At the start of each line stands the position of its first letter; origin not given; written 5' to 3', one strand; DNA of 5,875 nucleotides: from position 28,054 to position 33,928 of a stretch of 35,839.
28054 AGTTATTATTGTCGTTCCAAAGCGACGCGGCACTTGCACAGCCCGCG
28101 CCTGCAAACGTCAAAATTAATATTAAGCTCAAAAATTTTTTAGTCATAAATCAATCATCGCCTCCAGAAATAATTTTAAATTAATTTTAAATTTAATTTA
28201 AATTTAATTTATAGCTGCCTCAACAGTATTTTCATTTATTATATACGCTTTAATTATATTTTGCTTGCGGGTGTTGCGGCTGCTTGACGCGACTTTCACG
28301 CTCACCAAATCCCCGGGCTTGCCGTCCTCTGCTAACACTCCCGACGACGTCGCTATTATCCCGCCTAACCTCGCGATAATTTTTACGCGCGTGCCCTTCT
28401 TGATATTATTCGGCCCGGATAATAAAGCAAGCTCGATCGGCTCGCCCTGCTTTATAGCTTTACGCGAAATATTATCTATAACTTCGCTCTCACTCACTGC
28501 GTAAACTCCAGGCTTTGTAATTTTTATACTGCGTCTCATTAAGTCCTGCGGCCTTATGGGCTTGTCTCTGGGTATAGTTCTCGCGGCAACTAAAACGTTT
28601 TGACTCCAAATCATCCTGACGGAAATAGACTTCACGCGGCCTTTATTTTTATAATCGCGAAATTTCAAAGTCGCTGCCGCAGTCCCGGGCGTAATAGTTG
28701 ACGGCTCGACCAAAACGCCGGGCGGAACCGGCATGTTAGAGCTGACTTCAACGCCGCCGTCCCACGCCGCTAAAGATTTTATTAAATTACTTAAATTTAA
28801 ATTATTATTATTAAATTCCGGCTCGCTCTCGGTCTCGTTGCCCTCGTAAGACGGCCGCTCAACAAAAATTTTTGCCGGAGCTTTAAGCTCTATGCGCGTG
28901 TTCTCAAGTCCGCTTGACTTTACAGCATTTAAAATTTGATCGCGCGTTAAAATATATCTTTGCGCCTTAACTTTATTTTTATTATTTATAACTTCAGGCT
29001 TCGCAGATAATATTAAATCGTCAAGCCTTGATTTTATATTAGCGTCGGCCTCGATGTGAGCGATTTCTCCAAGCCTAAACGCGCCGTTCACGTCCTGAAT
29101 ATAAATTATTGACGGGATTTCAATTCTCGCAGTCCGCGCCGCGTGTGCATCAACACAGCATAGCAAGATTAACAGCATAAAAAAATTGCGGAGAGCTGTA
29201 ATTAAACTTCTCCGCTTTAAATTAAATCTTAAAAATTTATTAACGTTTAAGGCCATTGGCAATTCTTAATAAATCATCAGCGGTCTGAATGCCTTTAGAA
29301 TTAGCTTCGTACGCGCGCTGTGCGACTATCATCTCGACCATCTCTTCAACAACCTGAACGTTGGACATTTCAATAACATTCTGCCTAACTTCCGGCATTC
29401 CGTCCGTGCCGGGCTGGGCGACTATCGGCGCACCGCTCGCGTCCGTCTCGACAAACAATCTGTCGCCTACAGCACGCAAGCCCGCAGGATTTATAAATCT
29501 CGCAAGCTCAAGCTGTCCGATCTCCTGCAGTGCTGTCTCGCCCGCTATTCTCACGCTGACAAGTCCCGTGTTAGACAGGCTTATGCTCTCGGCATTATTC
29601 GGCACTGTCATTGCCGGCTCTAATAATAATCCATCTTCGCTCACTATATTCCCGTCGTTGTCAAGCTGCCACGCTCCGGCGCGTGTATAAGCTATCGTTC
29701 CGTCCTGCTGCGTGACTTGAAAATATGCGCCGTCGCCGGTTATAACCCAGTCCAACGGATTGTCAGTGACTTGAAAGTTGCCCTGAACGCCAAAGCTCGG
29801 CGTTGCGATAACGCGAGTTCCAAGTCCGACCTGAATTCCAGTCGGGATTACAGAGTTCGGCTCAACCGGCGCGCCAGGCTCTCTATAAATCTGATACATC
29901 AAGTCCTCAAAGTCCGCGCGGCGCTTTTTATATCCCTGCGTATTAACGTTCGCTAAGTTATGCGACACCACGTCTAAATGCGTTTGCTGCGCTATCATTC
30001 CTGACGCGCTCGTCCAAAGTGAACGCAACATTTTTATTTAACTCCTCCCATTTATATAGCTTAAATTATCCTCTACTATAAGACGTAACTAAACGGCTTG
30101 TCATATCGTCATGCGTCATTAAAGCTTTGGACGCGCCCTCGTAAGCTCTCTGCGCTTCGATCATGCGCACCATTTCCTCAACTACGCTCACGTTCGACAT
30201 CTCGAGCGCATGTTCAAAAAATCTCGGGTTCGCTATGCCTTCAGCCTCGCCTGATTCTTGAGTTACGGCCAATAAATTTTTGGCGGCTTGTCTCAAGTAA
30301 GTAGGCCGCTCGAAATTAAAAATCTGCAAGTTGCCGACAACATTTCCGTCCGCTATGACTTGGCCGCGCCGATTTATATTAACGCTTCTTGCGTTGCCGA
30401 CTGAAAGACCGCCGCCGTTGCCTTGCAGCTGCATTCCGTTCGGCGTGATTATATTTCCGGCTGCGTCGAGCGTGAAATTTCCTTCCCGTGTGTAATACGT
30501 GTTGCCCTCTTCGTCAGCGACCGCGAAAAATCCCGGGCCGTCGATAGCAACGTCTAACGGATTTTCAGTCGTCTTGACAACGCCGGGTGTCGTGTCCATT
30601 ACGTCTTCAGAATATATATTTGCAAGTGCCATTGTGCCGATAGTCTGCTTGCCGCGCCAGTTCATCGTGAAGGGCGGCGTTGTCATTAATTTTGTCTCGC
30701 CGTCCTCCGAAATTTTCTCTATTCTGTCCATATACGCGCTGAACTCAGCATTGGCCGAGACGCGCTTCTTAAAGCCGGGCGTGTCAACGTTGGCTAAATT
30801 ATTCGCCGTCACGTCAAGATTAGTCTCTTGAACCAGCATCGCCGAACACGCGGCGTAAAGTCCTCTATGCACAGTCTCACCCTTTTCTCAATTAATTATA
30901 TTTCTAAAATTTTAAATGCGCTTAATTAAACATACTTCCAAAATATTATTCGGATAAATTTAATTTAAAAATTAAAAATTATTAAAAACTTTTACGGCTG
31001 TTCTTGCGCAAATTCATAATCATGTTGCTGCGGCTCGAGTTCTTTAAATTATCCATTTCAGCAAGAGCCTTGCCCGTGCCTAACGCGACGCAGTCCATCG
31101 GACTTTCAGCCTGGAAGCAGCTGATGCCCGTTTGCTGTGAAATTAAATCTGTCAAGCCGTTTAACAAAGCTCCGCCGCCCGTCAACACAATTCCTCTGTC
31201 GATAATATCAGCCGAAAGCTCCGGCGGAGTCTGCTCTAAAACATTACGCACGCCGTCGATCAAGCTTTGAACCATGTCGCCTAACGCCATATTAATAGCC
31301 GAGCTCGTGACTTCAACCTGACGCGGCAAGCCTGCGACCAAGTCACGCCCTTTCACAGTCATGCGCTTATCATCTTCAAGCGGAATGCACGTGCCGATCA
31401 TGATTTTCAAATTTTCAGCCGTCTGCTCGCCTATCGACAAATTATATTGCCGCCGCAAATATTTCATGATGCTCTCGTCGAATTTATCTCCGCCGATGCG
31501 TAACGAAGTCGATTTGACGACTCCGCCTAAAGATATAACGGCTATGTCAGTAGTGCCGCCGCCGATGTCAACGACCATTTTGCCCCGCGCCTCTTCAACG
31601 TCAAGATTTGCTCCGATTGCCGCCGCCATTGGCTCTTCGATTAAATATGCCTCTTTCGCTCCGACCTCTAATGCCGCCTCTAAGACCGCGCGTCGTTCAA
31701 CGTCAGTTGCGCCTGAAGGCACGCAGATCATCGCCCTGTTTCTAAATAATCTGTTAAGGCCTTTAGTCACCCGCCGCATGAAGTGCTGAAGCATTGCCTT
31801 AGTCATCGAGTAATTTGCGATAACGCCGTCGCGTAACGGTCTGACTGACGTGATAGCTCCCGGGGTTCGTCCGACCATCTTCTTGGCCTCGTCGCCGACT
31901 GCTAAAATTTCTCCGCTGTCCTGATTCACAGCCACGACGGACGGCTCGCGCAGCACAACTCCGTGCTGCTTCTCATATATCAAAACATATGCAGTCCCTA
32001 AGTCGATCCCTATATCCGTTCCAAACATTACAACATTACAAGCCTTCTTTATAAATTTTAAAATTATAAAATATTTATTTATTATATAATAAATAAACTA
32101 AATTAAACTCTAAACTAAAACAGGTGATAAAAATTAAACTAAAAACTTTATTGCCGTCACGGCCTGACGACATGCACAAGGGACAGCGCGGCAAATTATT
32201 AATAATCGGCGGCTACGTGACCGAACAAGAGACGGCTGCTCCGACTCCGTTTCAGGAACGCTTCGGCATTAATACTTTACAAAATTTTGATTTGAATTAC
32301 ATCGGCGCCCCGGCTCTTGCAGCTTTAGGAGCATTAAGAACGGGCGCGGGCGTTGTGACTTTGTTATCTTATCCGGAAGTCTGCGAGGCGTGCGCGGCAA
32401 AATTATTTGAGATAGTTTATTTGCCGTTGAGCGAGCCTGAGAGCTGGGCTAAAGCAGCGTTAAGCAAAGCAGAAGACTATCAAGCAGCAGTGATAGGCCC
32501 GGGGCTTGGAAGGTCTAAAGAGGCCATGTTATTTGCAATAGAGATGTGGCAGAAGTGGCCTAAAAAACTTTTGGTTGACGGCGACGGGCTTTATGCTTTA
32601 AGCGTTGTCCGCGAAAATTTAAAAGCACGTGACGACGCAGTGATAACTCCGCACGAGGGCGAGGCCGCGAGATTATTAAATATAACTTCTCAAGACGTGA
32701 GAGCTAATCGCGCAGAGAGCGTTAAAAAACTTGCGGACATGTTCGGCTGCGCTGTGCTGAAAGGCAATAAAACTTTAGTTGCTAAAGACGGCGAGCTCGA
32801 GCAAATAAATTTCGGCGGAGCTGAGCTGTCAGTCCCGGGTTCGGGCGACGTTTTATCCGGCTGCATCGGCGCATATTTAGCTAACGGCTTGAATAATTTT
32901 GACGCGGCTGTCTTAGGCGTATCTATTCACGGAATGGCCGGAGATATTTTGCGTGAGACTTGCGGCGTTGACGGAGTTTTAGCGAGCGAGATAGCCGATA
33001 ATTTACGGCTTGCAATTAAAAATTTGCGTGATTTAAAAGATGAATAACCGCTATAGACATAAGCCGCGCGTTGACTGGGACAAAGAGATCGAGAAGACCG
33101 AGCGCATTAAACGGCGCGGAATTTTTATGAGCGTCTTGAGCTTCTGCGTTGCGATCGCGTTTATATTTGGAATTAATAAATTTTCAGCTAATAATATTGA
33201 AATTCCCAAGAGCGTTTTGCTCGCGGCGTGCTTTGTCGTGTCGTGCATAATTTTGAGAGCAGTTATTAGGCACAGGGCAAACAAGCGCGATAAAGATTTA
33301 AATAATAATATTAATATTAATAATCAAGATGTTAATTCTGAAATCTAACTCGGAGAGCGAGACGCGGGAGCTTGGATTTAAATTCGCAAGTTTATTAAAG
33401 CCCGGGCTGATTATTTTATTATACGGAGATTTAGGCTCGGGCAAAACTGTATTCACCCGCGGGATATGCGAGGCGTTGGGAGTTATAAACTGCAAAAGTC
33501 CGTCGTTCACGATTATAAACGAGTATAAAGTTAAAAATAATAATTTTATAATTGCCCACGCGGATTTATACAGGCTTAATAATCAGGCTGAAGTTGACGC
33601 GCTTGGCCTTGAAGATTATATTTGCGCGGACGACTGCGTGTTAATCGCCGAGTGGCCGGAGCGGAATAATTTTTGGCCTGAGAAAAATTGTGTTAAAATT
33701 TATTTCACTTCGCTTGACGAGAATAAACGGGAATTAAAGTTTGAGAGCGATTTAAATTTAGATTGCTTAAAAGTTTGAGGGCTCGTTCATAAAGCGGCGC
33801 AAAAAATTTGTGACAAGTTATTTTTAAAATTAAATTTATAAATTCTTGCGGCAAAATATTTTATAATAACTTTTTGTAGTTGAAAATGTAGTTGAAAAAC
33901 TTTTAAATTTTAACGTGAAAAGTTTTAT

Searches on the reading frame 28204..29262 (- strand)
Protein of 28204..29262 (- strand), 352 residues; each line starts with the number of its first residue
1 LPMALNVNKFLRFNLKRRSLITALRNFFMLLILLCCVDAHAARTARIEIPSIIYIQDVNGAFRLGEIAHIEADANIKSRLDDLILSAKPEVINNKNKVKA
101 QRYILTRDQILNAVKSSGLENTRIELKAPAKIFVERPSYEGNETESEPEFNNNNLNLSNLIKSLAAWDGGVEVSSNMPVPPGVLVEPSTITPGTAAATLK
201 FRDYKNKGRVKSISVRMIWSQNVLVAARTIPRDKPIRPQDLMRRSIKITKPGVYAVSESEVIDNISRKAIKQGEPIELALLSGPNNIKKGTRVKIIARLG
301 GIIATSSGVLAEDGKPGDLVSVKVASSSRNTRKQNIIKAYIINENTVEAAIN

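Call 8: search_protein_families(library=pfam, proteins=[window:28204-29262:-])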
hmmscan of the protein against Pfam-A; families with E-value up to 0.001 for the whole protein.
window:28204-29262:- (352 aa): 2 families
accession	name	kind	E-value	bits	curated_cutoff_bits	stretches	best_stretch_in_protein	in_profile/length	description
PF13144.11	ChapFlgA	-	4e-17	62.8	23.8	1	222-348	2-121/122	Chaperone for flagella basal body P-ring formation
PF08666.17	SAF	-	0.00019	22.3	21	1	222-278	2-59/63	SAF domain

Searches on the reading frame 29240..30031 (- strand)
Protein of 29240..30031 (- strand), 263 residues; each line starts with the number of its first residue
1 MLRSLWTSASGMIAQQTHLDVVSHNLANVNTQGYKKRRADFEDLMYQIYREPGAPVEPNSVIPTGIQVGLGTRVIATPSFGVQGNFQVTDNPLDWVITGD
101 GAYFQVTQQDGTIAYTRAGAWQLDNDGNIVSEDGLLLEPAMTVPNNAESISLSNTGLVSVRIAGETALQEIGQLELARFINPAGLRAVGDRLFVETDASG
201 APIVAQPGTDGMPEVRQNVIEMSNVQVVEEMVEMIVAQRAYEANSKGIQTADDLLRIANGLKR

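Call 8: search_protein_families(library=pfam, proteins=[window:29240-30031:-])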
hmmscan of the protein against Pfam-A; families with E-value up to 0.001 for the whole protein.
window:29240-30031:- (263 aa): 3 families
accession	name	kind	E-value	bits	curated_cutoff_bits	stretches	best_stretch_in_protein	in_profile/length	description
PF22692.1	LlgE_F_G_D1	-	1.8e-21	76.5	27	1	97-160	2-64/64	Flagellar hook protein FlgE/F/G D1 domain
PF06429.18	Flg_bbr_C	-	9.9e-20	70.2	23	1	216-261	1-46/46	Flagellar basal body rod FlgEFG protein C-terminal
PF00460.25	Flg_bb_rod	-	1.9e-10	40.9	20.7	1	7-35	3-31/31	Flagella basal body rod protein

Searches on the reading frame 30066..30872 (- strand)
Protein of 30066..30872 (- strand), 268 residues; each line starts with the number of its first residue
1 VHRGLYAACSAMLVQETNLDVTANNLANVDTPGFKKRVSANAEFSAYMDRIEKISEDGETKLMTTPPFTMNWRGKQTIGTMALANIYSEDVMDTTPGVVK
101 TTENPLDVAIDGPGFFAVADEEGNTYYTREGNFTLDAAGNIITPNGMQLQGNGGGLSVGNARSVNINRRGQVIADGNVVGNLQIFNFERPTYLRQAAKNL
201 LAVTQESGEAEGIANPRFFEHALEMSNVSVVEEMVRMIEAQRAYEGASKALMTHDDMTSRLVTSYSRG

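Call 8: search_protein_families(library=pfam, proteins=[window:30066-30872:-])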
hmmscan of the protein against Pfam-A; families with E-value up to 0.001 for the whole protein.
window:30066-30872:- (268 aa): 3 families
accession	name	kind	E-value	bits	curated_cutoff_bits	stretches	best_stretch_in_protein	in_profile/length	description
PF22692.1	LlgE_F_G_D1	-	1.9e-17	63.6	27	1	109-174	1-64/64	Flagellar hook protein FlgE/F/G D1 domain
PF06429.18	Flg_bbr_C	-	1e-16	60.6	23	1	222-261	4-43/46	Flagellar basal body rod FlgEFG protein C-terminal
PF00460.25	Flg_bb_rod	-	2.1e-10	40.7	20.7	1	5-35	1-31/31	Flagella basal body rod protein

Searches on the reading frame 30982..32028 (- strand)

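Call 8: search_protein_families(library=pfam, proteins=[window:30982-32028:-])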
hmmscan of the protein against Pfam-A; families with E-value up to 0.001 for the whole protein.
window:30982-32028:- (348 aa): 7 families
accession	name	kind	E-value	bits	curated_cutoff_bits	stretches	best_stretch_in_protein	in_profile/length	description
PF06723.19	MreB_Mbl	-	1.8e-140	467.9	27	1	4-329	2-326/327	MreB/Mbl protein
PF00012.26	HSP70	-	4e-18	65.4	20.6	1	78-318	116-368/599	Hsp70 protein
PF14450.12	FtsA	-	2.5e-13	50.9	31.8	1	151-310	1-112/127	Cell division protein FtsA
PF00022.25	Actin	-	7.7e-12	44.9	27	1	29-194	31-190/410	Actin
PF11104.14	PilM_2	-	1.9e-07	30.8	27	0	280-307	278-305/340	Type IV pilus assembly protein PilM;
PF06277.17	EutA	-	5.3e-05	22.7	27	1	149-182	144-177/475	Ethanolamine utilisation protein EutA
PF02541.22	Ppx-GppA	-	5.8e-05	23.1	27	1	123-188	93-152/285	Ppx/GppA phosphatase family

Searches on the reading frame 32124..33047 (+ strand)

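Call 8: search_protein_families(library=pfam, proteins=[window:32124-33047:+])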
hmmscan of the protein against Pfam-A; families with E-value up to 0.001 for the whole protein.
window:32124-33047:+ (307 aa): 3 families
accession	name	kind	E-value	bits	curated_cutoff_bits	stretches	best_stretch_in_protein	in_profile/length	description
PF01256.23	Carb_kinase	-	2.2e-44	152.2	27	1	58-294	9-240/242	NAD(P)H-hydrate dehydratase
PF08543.17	Phos_pyr_kin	-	9e-05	22.4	27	1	171-261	120-220/246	Phosphomethylpyrimidine kinase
PF02110.20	HK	-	0.0008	19.3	27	0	180-294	117-241/247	Hydroxyethylthiazole kinase family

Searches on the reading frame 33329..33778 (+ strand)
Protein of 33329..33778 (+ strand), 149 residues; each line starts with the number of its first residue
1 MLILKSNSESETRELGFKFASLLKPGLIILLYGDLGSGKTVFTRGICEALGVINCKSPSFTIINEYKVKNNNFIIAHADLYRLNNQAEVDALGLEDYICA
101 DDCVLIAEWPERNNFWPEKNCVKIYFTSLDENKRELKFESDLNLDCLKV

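Call 8: search_protein_families(library=pfam, proteins=[window:33329-33778:+])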
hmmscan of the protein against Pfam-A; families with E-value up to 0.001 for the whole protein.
window:33329-33778:+ (149 aa): 1 family
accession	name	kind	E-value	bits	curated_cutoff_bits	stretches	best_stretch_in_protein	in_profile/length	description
PF02367.23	TsaE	-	1e-35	122.9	26.6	1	7-135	2-127/128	Threonylcarbamoyl adenosine biosynthesis protein TsaE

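Call 38: find_encoding_contigs(protein=window:33329-33778:+, flank=10000, max_places=3)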
Protein window:33329-33778:+ (149 aa): 23 contigs read that carry it; 3 places shown.
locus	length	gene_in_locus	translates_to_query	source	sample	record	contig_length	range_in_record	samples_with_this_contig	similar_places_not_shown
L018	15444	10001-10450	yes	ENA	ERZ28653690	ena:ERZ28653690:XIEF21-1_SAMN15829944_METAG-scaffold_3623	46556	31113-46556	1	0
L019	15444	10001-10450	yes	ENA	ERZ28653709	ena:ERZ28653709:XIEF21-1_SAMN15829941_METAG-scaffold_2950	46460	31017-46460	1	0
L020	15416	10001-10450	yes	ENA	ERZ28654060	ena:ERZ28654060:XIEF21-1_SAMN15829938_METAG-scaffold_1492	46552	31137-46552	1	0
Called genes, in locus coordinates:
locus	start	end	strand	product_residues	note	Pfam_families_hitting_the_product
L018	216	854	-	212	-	PF07498:Rho_N (faint)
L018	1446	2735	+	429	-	PF00376:MerR (faint), PF13411:MerR_1, PF13443:HTH_26 (faint), PF15731:MqsA_antitoxin (faint), PF12844:HTH_19 (faint), PF13560:HTH_31 (weak), PF01381:HTH_3, PF13560:HTH_31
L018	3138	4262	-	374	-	PF02119:FlgI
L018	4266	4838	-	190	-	PF02107:FlgH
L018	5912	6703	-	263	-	PF00460:Flg_bb_rod, PF22692:LlgE_F_G_D1, PF06429:Flg_bbr_C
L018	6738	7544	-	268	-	PF00460:Flg_bb_rod, PF22692:LlgE_F_G_D1, PF06429:Flg_bbr_C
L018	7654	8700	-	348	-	PF06723:MreB_Mbl, PF00022:Actin, PF11104:PilM_2 (faint), PF00012:HSP70, PF14450:FtsA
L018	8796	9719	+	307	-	PF01256:Carb_kinase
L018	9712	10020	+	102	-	-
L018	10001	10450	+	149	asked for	PF02367:TsaE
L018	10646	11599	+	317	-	PF02540:NAD_synthase (weak), PF03054:tRNA_Me_trans (faint), PF00958:GMP_synt_C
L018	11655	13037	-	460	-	PF11638:DnaA_N (weak), PF00308:Bac_DnaA, PF01695:IstB_IS21, PF00004:AAA (weak), PF08299:Bac_DnaA_C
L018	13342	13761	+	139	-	PF03061:4HBT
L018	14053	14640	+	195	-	PF01206:TusA, PF02635:DsrE (weak)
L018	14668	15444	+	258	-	PF01869:BcrAD_BadFG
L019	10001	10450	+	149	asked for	PF02367:TsaE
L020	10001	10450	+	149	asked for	PF02367:TsaE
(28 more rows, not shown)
